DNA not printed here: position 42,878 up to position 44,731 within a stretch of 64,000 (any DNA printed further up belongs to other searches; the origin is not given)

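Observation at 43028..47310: Translationally coupled pair: unrecognised 518-aa protein + 908-aa double-HKD (PLD) protein in a defence island, a candidate novel two-gene system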

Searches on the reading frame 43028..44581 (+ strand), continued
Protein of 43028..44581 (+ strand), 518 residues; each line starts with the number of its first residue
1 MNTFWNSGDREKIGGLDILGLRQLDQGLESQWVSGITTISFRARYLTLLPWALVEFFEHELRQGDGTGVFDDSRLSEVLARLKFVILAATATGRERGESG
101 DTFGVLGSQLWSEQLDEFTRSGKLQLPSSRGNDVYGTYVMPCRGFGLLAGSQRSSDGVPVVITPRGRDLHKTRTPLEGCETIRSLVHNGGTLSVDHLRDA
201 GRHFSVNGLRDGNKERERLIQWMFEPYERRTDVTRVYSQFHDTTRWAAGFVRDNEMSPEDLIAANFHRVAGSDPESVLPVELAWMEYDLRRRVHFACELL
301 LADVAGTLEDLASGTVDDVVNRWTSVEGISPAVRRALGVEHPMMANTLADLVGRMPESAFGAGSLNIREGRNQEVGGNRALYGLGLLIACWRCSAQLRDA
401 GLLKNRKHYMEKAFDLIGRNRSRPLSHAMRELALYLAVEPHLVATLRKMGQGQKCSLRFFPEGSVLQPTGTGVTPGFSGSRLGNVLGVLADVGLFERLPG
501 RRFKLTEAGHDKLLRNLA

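Call 65: search_protein_representatives(alignment_id=A3)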
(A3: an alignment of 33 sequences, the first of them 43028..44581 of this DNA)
Query: 33 sequences, 516 profile positions. Proteins with E-value up to 0.001 (for the whole library): 749; up to 1e-10: 364; up to 1e-30: 206. The best 150 are listed.
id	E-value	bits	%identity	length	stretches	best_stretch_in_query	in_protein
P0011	9.7e-229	776.4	-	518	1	1-512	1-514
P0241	3.0e-220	748.5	-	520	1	1-514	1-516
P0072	5.7e-217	737.6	-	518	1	1-514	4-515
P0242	5.7e-203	691.4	-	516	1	1-513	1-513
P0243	1.0e-201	687.3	-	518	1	1-514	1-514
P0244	2.4e-201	686.1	-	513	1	1-512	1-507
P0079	1.3e-192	657.3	-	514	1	1-515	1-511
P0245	2.0e-190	650.1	-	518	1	1-514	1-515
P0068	2.3e-190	649.9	-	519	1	1-512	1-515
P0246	3.0e-190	649.5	-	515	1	1-513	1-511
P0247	1.8e-189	646.9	-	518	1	1-514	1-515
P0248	9.2e-189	644.5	-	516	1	1-501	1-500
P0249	1.1e-186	637.7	-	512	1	1-513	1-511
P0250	1.3e-185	634.2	-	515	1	1-514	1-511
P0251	2.5e-185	633.2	-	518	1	1-513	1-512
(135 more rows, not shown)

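Call 68: find_encoding_contigs(protein=P0024, flank=10000, max_places=2)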
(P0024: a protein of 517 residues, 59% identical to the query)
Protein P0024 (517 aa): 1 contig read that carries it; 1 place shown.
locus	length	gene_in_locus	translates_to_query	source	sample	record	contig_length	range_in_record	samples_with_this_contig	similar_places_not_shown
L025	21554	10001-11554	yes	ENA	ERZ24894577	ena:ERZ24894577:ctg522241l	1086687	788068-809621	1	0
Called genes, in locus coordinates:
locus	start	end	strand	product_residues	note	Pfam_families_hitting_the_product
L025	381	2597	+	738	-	PF02384:N6_Mtase (faint), PF07669:Eco57I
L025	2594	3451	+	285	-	-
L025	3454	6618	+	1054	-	PF13091:PLDc_2, PF00176:SNF2-rel_dom, PF00270:DEAD (faint), PF04851:ResIII, PF00271:Helicase_C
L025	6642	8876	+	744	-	PF00583:Acetyltransf_1, PF13508:Acetyltransf_7 (weak), PF13673:Acetyltransf_10 (faint), PF13470:PIN_3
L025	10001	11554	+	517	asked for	-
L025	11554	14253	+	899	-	PF13091:PLDc_2 (faint)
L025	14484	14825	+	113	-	PF01541:GIY-YIG (weak)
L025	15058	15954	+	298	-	PF14338:Mrr_N, PF04471:Mrr_cat, PF22722:NA-iREase1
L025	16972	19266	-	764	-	PF24883:NPHP3_N (faint), PF22728:NCH1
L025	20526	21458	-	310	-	PF02129:Peptidase_S15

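Call 69: find_encoding_contigs(protein=P0032, flank=10000, max_places=2)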
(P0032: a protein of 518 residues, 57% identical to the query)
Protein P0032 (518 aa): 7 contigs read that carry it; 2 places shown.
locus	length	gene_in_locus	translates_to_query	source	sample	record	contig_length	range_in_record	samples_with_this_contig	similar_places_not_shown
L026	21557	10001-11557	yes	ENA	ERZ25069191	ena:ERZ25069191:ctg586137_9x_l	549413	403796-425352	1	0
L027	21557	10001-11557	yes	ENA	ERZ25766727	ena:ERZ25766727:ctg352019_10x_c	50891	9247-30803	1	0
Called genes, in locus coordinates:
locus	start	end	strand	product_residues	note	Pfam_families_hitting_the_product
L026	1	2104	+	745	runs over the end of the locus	-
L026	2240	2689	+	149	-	-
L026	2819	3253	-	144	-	PF13737:DDE_Tnp_1_5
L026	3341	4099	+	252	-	-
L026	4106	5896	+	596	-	PF00149:Metallophos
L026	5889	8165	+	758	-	PF13589:HATPase_c_3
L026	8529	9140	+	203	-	PF00239:Resolvase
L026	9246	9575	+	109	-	-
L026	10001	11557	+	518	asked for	-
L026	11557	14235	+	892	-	PF13091:PLDc_2 (faint)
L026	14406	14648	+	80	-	-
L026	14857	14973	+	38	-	-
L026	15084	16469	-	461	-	PF00078:RVT_1, PF08388:GIIM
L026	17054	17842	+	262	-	-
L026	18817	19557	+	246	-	-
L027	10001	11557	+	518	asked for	-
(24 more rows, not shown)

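Call 70: find_encoding_contigs(protein=P0096, flank=10000, max_places=2)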
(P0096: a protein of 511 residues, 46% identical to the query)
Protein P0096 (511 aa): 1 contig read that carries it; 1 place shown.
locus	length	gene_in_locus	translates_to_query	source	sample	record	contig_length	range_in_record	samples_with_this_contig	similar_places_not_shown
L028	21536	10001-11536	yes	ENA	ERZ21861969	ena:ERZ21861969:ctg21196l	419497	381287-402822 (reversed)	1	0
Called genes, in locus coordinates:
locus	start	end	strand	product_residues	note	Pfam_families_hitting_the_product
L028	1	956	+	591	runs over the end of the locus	PF00920:ILVD_EDD_N, PF24877:ILV_EDD_C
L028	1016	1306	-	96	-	PF00589:Phage_integrase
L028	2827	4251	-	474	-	-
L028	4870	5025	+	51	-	-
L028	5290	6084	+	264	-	PF02522:Antibiotic_NAT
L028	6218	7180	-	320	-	PF00389:2-Hacid_dh, PF02826:2-Hacid_dh_C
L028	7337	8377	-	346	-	PF16884:ADH_N_2, PF00107:ADH_zinc_N, PF13602:ADH_zinc_N_2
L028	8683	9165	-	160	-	PF00383:dCMP_cyt_deam_1, PF14437:MafB19-deam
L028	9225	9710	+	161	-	PF14588:YjgF_endoribonc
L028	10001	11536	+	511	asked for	-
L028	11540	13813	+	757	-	PF13091:PLDc_2 (faint)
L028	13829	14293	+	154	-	PF13340:DUF4096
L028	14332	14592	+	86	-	PF01609:DDE_Tnp_1 (faint), PF13586:DDE_Tnp_1_2 (weak)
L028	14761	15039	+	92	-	-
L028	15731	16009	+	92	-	PF01527:HTH_Tnp_1, PF13384:HTH_23 (weak)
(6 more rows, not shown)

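Call 72: search_protein_families(library=padloc, proteins=[P0099, P0105, P0108, P0112, P0115, P0117, P0072, P0060, P0069, P0082], max_evalue=1)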
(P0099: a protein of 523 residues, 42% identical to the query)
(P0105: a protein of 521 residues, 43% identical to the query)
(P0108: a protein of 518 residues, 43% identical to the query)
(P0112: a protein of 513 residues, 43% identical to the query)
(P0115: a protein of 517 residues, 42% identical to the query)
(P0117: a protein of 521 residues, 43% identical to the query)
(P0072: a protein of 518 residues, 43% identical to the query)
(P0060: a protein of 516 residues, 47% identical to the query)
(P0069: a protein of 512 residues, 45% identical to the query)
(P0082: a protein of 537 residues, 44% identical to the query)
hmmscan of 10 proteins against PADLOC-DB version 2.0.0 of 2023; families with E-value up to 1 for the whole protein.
P0099 (523 aa): 1 family
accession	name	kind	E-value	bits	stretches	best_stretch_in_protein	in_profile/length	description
PDLC03828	ZacA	-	0.016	12.8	1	35-110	50-111/396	-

P0105 (521 aa): 0 families

P0108 (518 aa): 1 family
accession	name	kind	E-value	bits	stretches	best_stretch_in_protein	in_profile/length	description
PDLC03828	ZacA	-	0.0095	13.6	1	35-81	50-87/396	-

P0112 (513 aa): 1 family
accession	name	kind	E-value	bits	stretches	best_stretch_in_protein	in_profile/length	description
PDLC03828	ZacA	-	0.0016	16.1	1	35-113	50-114/396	-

P0115 (517 aa): 1 family
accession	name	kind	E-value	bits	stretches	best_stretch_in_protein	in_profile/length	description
PDLC03828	ZacA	-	0.0078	13.8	1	35-63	50-78/396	-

P0117 (521 aa): 0 families

P0072 (518 aa): 1 family
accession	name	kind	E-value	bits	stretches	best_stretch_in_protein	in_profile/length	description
PDLC03828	ZacA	-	2.1e-05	22.3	1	38-116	50-114/396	-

P0060 (516 aa): 1 family
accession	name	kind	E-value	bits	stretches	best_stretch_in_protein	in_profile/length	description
PDLC03828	ZacA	-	0.016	12.8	1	35-80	50-86/396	-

P0069 (512 aa): 1 family
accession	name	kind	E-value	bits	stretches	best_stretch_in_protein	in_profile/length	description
PDLC03828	ZacA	-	0.032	11.8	1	35-60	50-75/396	-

P0082 (537 aa): 1 family
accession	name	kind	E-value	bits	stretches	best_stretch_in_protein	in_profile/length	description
PDLC03828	ZacA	-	0.004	14.8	1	53-107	50-95/396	-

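Call 81: fold_search(model_id=the predicted structure, library=viral)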
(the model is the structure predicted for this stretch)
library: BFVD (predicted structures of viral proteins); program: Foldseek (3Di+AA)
matches with E <= 10: 190; with E <= 0.001: 0
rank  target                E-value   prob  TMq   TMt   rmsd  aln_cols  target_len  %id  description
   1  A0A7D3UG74            1.8e-01  0.06  0.09  0.08  29.7       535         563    9  (no name in the UniProt tables at hand)
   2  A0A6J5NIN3            3.3e-01  0.08  0.13  0.09  28.0       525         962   12  Uncharacterized protein [uncultured Caudovirales phage]
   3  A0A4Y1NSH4            3.7e-01  0.06  0.09  0.12  22.2       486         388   10  Nucleoprotein (Fragment) [Influenza B virus]
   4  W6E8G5                5.0e-01  0.03  0.10  0.08  24.8       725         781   12  RNA polymerase [Shewanella phage Spp001]
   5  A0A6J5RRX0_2          5.3e-01  0.03  0.09  0.06  22.2       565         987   13  Large polyvalent protein associated domain-containing protein [uncultured Caudovirales phage]
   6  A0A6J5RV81            5.5e-01  0.06  0.12  0.06  22.3       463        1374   15  Large polyvalent protein associated domain-containing protein [uncultured Caudovirales phage]
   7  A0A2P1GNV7            5.7e-01  0.07  0.09  0.08  20.5       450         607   10  NP [Wuhan asiatic toad influenza virus]
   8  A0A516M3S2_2          6.0e-01  0.06  0.10  0.06  23.7       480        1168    8  (no name in the UniProt tables at hand)
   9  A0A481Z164            6.0e-01  0.04  0.09  0.08  30.7       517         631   11  Uncharacterized protein [Mimivirus LCMiAC02]
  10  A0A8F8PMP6            7.1e-01  0.09  0.09  0.09  18.0       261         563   13  Uncharacterized protein [Clandestinovirus]
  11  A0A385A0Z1            7.8e-01  0.02  0.07  0.08  26.8       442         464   14  (no name in the UniProt tables at hand)
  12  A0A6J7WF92            8.1e-01  0.06  0.09  0.13  26.8       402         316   12  Uncharacterized protein [uncultured Caudovirales phage]
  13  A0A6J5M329            8.1e-01  0.06  0.13  0.11  31.9       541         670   12  Uncharacterized protein [uncultured Caudovirales phage]
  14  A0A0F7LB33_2          8.5e-01  0.02  0.09  0.06  26.1       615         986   11  Uncharacterized protein [uncultured marine virus]
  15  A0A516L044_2          9.3e-01  0.06  0.14  0.06  25.3       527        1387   11  (no name in the UniProt tables at hand)
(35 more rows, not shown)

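Call 86: find_encoding_contigs(protein=P0001, flank=10000, max_places=2)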
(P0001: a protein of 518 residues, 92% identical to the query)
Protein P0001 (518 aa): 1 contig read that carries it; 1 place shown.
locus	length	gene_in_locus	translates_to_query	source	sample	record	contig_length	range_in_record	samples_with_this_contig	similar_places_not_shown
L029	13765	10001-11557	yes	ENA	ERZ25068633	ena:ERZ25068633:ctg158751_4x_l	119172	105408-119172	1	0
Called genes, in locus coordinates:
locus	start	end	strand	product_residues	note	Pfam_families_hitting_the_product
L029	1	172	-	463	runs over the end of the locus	-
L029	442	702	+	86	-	-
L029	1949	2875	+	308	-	PF22022:Phage_int_M, PF00589:Phage_integrase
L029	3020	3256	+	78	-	-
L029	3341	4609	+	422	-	PF00872:Transposase_mut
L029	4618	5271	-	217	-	-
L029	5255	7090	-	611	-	PF01935:DUF87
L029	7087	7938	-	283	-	PF13289:SIR2_2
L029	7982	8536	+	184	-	-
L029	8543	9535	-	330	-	-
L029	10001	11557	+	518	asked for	-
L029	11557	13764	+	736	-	?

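Call 87: find_encoding_contigs(protein=P0042, flank=10000, max_places=3)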
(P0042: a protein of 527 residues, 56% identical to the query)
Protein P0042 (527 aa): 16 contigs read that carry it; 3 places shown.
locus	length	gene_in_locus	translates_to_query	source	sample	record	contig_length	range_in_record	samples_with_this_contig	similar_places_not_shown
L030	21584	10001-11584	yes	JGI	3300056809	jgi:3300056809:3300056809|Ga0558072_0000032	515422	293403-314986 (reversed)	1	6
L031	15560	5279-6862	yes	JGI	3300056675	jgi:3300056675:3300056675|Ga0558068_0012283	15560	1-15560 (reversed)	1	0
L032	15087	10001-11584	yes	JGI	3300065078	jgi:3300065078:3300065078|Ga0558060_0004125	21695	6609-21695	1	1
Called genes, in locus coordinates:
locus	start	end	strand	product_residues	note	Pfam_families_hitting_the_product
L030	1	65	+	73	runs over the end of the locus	-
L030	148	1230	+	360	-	PF00923:TAL_FSA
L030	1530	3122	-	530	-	PF02195:ParB_N, PF17762:HTH_ParB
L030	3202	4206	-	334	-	PF08401:ArdcN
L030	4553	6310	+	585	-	-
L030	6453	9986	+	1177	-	PF02384:N6_Mtase (weak), PF18135:Type_ISP_C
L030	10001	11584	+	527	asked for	-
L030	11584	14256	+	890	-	PF13091:PLDc_2 (faint)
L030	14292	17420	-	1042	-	PF08751:TrwC, PF13245:AAA_19, PF13604:AAA_30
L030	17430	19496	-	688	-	PF10412:TrwB_AAD_bind, PF02534:T4SS-DNA_transf, PF12696:TraG-D_C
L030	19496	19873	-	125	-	PF01402:RHH_1 (faint)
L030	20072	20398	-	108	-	-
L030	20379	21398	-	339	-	PF00437:T2SSE, PF27713:UCP018868, PF00005:ABC_tran (weak)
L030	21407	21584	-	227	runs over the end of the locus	PF04335:VirB8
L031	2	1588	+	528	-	?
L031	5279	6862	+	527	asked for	-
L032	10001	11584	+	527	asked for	-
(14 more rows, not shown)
